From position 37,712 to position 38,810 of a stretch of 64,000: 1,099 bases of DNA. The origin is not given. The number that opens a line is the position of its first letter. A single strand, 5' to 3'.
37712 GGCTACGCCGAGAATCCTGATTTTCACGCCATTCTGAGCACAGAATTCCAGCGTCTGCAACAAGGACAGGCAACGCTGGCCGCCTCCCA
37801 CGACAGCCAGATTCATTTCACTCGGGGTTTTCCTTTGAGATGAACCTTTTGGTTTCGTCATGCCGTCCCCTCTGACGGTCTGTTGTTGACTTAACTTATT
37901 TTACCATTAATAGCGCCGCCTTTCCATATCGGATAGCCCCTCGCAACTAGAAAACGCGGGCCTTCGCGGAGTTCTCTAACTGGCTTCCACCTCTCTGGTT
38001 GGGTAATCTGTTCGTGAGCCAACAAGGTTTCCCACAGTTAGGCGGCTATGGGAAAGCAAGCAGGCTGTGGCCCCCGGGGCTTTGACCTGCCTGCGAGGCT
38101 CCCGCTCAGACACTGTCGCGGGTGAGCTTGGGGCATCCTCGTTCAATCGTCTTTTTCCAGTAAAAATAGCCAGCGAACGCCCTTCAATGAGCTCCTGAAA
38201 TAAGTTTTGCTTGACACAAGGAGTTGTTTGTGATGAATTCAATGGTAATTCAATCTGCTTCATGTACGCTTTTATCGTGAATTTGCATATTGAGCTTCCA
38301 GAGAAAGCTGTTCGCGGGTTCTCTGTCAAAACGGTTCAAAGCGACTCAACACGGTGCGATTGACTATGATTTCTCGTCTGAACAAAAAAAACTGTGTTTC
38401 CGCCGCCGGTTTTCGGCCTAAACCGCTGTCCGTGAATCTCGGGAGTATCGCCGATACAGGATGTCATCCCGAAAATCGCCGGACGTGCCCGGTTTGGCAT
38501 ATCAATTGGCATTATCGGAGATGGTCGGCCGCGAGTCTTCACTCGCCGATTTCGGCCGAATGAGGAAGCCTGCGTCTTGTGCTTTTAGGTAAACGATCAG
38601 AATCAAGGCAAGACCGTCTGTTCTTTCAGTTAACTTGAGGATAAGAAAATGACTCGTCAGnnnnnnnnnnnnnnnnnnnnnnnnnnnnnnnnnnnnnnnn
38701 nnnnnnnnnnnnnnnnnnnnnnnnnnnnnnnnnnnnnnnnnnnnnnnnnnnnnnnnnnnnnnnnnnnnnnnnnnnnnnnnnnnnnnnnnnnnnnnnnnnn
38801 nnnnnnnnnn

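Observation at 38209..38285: The same ~76-nt promoter/operator-like element precedes the hut operon and the corrinoid methyltransferase operon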

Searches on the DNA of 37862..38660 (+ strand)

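Call 50: search_rna_families(source=window, start=37862, end=38660, threshold=evalue, max_evalue=1)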
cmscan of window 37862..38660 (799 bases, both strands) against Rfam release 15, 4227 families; matches with E-value up to 1: 0.
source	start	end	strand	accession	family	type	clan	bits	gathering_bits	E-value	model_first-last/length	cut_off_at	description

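Call 82: build_rna_model(alignment_id=A6, structure=none)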
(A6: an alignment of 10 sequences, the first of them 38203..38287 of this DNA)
Model R1 built from alignment A6 (10 sequences, 85 columns); structure: none (sequence only).
model positions 85; base pairs 0; branch points 0; effective number of sequences 5.51; information 0.669 bits per position. No base pairs: searches with it score sequence only.

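Call 83: search_with_rna_model(model_id=R1, sources=[window, L072, L073, L074, L075, L076, L078, L089, L090, L092, L093, L094], max_evalue=10)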
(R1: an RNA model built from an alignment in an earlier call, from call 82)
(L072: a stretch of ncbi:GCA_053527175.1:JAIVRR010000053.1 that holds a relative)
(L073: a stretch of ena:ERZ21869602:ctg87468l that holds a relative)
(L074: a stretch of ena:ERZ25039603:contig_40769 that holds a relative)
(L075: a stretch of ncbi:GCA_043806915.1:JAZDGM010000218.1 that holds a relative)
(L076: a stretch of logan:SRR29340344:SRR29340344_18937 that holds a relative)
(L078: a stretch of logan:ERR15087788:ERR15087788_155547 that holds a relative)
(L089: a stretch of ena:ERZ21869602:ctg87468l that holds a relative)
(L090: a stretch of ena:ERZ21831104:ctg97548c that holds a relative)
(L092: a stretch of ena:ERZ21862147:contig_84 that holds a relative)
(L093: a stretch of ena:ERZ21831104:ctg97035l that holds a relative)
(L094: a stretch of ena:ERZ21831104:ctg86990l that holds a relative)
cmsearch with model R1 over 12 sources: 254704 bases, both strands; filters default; matches with E-value up to 10: 18.
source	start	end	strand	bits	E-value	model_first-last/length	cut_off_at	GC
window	52871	52953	+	74.7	1.4e-21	2-84/85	-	0.31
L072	1489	1571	+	74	2.1e-21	2-84/85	-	0.3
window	38204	38285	+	73.4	3.4e-21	2-83/85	-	0.35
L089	5697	5779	+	73.1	4.1e-21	2-84/85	-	0.3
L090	9686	9768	+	72.3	7.2e-21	2-84/85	-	0.33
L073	8972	9053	+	69.5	5.7e-20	2-83/85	-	0.34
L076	5244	5325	+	64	2.8e-18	2-83/85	-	0.32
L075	625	706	+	62.6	8e-18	2-83/85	-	0.35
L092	9728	9810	+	59.1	9.4e-17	2-84/85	-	0.28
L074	9719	9801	+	56.9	4.7e-16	2-84/85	-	0.25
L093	9872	9953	+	49.5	9.4e-14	2-83/85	-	0.21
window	56579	56640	+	20.8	8.9e-05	14-74/85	-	0.26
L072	5197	5247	+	20.5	0.0001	14-64/85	-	0.27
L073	13039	13090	+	18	0.00063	15-66/85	-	0.27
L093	9903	9954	-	15.5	0.0039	31-82/85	-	0.19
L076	4857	4899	-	13.9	0.013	34-76/85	-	0.26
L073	8773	8815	+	13.4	0.017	17-59/85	-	0.26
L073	8773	8809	-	12.7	0.03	25-65/85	-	0.24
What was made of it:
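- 38203..38285 (+): Full element copy A, upstream of hutU. It contains an AT-rich tract, the -35 CTTGACA, a 17-nt spacer, TGn plus the TGAATT -10-like hexamer, boxes O1 and O2, and the distal box O3. Profile R1 scores it at 73.4 bits, E=3e-21 (call 83).
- On Operator of a GntR-family (FadR/FCD subfamily) repressor: Profile E-values are 9e-5 to 6e-4 (call 83).
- Profile R1 finds only gntR promoters (E=9e-5, 1e-4, 6e-4) and racemase-like promoters (E=0.013-0.03) beyond the full copies in 255 kb (call 83).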

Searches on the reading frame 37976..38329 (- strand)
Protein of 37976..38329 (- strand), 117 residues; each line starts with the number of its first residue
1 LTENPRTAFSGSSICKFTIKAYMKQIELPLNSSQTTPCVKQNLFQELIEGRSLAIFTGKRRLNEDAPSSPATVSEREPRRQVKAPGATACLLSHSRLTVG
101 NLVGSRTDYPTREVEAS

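Call 10: search_protein_families(library=pfam, proteins=[window:37976-38329:-], max_evalue=0.01)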
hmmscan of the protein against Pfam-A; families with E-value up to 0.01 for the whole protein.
window:37976-38329:- (117 aa): 0 families
